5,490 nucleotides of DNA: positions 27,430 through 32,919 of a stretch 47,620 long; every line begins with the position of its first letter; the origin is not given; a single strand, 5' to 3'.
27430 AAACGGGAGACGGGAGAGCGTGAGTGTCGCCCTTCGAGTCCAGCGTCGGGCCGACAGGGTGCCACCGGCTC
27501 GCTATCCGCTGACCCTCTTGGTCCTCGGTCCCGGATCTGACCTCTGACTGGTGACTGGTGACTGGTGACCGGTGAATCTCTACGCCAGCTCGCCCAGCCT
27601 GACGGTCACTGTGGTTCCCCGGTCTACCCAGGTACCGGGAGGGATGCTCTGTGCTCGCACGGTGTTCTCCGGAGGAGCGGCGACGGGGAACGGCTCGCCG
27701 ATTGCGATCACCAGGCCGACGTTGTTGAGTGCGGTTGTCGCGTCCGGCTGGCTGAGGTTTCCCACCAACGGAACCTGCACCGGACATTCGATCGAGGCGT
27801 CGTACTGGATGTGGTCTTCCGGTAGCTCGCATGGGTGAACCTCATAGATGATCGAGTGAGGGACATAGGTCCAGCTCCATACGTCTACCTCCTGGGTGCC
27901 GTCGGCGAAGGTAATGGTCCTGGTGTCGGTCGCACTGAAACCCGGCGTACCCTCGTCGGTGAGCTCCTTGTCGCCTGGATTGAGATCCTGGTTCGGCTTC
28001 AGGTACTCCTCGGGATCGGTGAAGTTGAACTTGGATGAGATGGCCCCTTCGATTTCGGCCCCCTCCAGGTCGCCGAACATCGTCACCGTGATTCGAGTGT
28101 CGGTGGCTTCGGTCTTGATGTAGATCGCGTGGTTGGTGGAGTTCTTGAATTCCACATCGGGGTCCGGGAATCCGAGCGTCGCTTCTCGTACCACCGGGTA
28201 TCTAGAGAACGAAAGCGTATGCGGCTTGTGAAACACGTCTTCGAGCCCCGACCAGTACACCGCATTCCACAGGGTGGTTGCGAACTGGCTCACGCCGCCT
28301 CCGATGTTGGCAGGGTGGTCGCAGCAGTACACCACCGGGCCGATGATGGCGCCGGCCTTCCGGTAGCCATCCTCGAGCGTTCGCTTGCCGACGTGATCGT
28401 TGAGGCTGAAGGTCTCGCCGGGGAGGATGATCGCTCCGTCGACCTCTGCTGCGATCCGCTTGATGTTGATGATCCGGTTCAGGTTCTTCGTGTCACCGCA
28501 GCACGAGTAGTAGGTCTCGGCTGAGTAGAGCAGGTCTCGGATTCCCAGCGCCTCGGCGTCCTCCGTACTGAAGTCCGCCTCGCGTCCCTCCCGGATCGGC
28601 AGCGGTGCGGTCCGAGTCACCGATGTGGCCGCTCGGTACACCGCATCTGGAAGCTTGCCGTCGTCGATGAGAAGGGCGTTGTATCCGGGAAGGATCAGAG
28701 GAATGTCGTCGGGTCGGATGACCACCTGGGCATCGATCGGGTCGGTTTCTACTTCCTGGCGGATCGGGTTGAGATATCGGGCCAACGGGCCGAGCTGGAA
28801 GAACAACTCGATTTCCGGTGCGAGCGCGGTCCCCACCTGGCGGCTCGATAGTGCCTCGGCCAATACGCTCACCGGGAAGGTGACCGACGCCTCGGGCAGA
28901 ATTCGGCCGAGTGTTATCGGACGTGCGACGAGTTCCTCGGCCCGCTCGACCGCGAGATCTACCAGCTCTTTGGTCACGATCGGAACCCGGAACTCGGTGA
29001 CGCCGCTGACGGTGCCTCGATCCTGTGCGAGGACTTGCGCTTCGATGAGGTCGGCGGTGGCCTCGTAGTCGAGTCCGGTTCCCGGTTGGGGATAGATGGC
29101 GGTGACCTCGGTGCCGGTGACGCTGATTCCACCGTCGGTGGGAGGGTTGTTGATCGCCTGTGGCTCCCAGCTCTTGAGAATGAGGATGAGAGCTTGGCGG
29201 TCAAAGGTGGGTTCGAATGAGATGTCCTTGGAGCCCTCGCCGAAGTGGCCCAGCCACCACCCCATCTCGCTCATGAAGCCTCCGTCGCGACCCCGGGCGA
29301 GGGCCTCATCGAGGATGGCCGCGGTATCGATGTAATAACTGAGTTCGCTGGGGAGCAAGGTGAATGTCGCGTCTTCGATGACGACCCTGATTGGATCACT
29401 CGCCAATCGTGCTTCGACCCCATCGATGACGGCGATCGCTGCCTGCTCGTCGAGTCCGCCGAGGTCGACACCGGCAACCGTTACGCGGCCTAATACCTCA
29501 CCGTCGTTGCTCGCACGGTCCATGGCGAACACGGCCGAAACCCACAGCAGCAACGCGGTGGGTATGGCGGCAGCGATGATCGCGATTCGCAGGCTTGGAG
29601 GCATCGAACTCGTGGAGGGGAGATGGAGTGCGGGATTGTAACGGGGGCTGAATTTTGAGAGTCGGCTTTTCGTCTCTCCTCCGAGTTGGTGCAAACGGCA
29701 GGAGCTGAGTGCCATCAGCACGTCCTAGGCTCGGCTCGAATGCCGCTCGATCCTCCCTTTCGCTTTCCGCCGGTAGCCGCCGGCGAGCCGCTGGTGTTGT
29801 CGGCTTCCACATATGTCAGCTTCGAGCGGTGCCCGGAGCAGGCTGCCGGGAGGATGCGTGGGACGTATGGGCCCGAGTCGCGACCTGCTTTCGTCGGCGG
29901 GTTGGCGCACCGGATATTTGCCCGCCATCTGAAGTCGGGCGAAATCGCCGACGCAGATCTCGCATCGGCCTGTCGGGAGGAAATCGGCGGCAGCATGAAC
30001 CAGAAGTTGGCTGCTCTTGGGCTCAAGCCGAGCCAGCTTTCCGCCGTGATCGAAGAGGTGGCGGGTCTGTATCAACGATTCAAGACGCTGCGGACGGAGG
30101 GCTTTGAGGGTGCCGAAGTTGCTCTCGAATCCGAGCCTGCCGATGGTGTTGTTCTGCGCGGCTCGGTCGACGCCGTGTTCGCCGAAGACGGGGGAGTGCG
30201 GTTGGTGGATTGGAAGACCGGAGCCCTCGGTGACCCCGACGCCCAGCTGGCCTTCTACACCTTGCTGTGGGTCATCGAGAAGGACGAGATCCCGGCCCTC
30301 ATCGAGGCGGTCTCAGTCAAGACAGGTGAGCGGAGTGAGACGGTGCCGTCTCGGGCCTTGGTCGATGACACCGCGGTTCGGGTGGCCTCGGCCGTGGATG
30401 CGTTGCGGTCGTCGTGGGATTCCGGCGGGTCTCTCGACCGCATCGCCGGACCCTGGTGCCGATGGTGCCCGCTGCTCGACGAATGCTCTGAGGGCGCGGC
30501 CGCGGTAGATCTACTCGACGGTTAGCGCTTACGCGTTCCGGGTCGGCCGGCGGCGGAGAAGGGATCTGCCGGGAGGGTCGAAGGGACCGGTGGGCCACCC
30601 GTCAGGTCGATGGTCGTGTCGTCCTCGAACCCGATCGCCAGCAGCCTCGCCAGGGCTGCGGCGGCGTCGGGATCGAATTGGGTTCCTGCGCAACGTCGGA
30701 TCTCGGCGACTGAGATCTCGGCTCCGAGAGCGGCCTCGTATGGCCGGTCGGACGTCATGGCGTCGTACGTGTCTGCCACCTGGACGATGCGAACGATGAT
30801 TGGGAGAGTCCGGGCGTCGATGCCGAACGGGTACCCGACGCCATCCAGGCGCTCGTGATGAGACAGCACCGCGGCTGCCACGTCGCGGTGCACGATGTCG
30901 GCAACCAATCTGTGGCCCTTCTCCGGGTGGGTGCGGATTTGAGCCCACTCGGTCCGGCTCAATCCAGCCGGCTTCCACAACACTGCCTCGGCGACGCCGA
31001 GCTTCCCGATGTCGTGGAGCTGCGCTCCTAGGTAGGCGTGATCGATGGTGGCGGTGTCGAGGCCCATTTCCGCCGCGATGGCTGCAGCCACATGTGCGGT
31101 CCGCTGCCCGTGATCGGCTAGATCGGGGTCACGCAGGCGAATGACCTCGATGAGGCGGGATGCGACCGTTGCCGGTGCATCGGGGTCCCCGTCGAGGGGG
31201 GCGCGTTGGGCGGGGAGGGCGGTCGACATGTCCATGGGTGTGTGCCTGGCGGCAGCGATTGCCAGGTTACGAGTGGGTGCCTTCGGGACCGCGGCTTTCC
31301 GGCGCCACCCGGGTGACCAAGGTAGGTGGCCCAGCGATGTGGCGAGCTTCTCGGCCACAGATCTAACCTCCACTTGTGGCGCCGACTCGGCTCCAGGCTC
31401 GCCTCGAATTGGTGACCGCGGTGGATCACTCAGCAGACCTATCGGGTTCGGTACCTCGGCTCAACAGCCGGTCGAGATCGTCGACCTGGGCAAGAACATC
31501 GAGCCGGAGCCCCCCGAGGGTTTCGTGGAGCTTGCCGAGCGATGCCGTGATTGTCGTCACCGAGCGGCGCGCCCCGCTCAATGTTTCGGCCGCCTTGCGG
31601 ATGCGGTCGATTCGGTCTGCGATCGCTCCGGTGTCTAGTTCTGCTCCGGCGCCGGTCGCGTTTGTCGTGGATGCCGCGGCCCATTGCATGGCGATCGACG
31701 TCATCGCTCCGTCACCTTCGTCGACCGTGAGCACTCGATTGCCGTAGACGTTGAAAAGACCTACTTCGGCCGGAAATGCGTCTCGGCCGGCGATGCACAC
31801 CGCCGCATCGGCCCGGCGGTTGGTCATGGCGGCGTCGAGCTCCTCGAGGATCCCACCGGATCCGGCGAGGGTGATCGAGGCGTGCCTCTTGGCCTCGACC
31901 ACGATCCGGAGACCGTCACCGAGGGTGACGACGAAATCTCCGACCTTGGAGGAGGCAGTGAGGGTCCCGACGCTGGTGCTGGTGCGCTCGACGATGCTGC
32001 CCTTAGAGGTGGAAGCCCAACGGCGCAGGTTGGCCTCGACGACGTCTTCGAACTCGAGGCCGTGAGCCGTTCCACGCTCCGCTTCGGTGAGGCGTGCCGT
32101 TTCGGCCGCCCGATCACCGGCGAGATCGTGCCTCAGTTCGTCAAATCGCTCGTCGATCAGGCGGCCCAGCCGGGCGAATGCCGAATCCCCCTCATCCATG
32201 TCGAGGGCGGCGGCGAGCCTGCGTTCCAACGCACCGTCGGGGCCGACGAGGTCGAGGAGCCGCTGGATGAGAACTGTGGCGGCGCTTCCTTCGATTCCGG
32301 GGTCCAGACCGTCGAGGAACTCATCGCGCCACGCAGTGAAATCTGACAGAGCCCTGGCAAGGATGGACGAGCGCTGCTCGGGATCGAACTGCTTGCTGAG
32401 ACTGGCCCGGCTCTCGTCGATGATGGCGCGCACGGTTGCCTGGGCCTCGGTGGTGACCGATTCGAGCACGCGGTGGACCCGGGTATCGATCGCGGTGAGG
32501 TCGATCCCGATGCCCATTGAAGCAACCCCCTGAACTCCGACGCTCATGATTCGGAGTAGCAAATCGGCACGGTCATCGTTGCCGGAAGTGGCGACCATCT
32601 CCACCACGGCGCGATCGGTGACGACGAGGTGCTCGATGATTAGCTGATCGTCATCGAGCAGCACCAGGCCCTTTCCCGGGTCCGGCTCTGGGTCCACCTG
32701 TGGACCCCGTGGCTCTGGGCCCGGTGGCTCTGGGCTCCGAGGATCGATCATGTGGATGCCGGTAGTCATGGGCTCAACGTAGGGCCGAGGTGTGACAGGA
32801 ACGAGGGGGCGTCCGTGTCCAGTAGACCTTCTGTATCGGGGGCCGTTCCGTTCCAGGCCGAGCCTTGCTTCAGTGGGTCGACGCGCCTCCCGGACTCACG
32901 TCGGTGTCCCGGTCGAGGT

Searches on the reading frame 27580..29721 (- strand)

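Call 72: search_protein_families(library=pfam, proteins=[window:27580-29721:-], max_evalue=0.00001)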
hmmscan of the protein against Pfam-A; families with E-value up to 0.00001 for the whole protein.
window:27580-29721:- (713 aa): 3 families
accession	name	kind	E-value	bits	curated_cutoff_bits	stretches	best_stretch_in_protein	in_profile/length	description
PF04294.18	VanW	-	1.8e-35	121.7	27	1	415-548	1-129/130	VanW like protein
PF12229.13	PG_binding_4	-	6.9e-14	52.5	22.1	1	121-238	2-116/117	Putative peptidoglycan binding domain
PF03793.24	PASTA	-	1.4e-08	35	23.2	1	648-710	1-63/64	PASTA domain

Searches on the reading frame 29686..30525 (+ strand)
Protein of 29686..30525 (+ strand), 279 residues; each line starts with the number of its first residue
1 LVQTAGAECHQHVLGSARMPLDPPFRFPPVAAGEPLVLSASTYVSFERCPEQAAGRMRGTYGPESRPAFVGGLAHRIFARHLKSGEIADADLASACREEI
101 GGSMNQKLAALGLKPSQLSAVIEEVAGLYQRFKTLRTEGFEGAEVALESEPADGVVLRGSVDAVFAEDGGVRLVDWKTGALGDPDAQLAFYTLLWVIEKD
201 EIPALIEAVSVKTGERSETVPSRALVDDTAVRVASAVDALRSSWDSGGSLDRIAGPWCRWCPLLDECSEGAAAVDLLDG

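Call 3: search_protein_families(library=pfam, proteins=[window:29686-30525:+], max_evalue=0.01)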
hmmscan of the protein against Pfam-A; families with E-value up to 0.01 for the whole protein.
window:29686-30525:+ (279 aa): 3 families
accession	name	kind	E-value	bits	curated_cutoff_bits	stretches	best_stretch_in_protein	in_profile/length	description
PF12705.13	PDDEXK_1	-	7.1e-15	56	22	1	38-267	2-246/247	PD-(D/E)XK nuclease superfamily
PF12684.13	DUF3799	-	0.0019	18.5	26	1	39-178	1-128/233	PDDEXK-like domain of unknown function (DUF3799)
PF08696.17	Dna2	-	0.003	17.8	22.4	1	47-132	65-150/204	DNA replication factor Dna2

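Call 4: search_protein_families(library=ncbifam, proteins=[window:29686-30525:+], max_evalue=0.01)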
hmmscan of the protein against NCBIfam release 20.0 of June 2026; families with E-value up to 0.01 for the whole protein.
window:29686-30525:+ (279 aa): 1 family
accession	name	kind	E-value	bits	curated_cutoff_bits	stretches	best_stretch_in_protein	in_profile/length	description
TIGR00609.1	recB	equivalog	0.00082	17.6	696.05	1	140-198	1050-1107/1175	exodeoxyribonuclease V subunit beta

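Call 5: search_protein_families(library=padloc, proteins=[window:29686-30525:+], max_evalue=0.01)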
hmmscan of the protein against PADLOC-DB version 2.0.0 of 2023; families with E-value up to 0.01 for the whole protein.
window:29686-30525:+ (279 aa): 3 families
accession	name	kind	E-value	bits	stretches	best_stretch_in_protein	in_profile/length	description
PDLC00059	DruK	-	4.9e-12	43.7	1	37-268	8-235/326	PD-(D/E)XK nuclease superfamily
PDLC00060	DruK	-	2.5e-08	31.6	1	156-267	142-259/347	PD-(D/E)XK nuclease superfamily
PDLC02410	Aga_Cas4-like_Nuc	-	0.0027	15.6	1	155-194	132-171/255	Class II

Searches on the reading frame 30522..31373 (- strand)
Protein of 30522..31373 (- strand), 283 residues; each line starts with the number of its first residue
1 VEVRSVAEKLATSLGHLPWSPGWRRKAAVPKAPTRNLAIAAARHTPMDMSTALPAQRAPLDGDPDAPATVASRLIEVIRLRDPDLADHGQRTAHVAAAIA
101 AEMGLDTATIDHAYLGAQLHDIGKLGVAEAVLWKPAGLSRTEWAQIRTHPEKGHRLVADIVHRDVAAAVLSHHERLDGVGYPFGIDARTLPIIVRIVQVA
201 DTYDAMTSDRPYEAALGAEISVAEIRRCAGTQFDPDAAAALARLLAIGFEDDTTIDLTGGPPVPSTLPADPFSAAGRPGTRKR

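Call 3: search_protein_families(library=pfam, proteins=[window:30522-31373:-], max_evalue=0.01)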
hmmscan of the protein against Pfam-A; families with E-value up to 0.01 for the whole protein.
window:30522-31373:- (283 aa): 3 families
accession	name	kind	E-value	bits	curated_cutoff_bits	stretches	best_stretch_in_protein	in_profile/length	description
PF13487.12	HD_5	-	3.4e-26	92.4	27.2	1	74-236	3-169/170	HD domain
PF01966.28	HD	-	1.4e-13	51.5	22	1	86-206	2-116/116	HD domain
PF08668.18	HDOD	-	1.2e-05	25.4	22.9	1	84-171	94-178/196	HDOD domain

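Call 4: search_protein_families(library=ncbifam, proteins=[window:30522-31373:-], max_evalue=0.01)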
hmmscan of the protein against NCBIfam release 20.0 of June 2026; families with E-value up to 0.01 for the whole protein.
window:30522-31373:- (283 aa): 4 families
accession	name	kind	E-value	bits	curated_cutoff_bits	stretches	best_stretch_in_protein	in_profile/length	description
NF053512.1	nitric_RR_NosR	exception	2.3e-29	102.7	400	1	72-246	179-355/422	response regulator c-di-GMP phosphodiesterase, NosR family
TIGR02621.3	cas3_GSU0051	exception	0.00025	20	400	1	80-124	666-710/854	type I-G CRISPR-associated helicase/endonuclease Cas3g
TIGR01596.1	cas3_HD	equivalog_domain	0.0019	18.3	43.45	0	85-125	1-45/178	CRISPR-associated endonuclease Cas3''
TIGR00277.1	HDIG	domain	0.0032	17.3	27.6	1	83-127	3-44/84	HDIG domain-containing metalloprotein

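Call 5: search_protein_families(library=padloc, proteins=[window:30522-31373:-], max_evalue=0.01)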
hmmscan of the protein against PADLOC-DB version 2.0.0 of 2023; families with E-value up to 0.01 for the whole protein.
window:30522-31373:- (283 aa): 8 families
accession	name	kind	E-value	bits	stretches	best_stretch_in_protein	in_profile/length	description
PDLC01769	Cas3g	-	5.3e-05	20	1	73-124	656-698/836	-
PDLC01765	Cas3c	-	5.4e-05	20.3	1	84-178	22-97/612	-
PDLC00940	Cas3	-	0.0005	18.3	0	85-125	1-45/178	CRISPR-associated endonuclease Cas3-HD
PDLC01254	Cas3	-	0.00052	18.3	1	85-178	9-93/164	CAS-I; effector_G3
PDLC01767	Cas3e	-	0.00058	16.5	1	88-191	50-123/680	-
PDLC02079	Cas3b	-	0.001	15.3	1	84-125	13-51/691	-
PDLC01770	Cas3g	-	0.0025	14.4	1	83-126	540-583/733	-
PDLC00939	Cas3g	-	0.0052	12.9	1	84-124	691-731/864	"CRISPR-associated helicase Cas3, subtype Dpsyc"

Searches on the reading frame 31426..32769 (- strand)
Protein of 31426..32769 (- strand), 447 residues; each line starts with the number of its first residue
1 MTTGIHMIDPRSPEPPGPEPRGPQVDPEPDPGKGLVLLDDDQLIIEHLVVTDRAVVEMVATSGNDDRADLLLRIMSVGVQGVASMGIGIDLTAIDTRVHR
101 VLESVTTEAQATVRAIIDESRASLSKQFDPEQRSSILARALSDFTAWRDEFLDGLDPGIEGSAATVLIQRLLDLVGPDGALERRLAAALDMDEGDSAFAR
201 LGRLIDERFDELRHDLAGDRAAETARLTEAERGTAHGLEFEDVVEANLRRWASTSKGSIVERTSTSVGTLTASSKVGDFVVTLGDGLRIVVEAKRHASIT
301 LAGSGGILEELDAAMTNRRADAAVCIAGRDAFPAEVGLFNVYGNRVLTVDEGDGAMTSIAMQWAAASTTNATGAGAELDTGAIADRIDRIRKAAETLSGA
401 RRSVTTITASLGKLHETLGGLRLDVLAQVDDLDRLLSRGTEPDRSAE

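Call 3: search_protein_families(library=pfam, proteins=[window:31426-32769:-], max_evalue=0.01)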
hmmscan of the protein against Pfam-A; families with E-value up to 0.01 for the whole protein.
window:31426-32769:- (447 aa): 0 families

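Call 4: search_protein_families(library=ncbifam, proteins=[window:31426-32769:-], max_evalue=0.01)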
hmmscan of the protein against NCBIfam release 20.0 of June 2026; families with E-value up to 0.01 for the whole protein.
window:31426-32769:- (447 aa): 0 families

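Call 5: search_protein_families(library=padloc, proteins=[window:31426-32769:-], max_evalue=0.01)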
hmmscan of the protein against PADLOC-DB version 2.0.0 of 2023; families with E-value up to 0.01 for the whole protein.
window:31426-32769:- (447 aa): 0 families

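Call 63: search_protein_families(library=pfam, proteins=[window:31426-32769:-], max_evalue=5)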
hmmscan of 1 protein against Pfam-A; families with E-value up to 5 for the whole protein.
window:31426-32769:- (447 aa): 0 families

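Call 85: search_solved_structures(query=window:31426-32769:-, max_evalue=1, show_alignments=1)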
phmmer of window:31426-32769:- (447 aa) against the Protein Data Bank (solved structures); distinct sequences matched with E-value up to 1: 2.
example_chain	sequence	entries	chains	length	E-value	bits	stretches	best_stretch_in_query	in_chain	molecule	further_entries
9sze_D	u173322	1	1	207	0.27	13.3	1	314-388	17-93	Distal tail protein 2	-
9qt5_F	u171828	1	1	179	0.63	12.1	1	167-241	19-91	Large ribosomal subunit protein uL6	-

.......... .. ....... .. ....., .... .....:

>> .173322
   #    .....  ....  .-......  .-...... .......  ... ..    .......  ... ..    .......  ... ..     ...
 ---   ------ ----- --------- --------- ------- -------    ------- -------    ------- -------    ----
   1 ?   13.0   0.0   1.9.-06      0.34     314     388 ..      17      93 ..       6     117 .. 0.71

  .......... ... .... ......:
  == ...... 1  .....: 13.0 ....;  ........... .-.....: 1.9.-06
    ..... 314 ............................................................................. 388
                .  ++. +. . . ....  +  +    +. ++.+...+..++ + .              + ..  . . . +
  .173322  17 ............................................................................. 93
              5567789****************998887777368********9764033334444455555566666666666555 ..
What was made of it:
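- Tried and rejected: The divergent 447-aa neighbour (31426-32769) has no Pfam match even at E 5 and no PDB sequence match (calls 63, 85).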
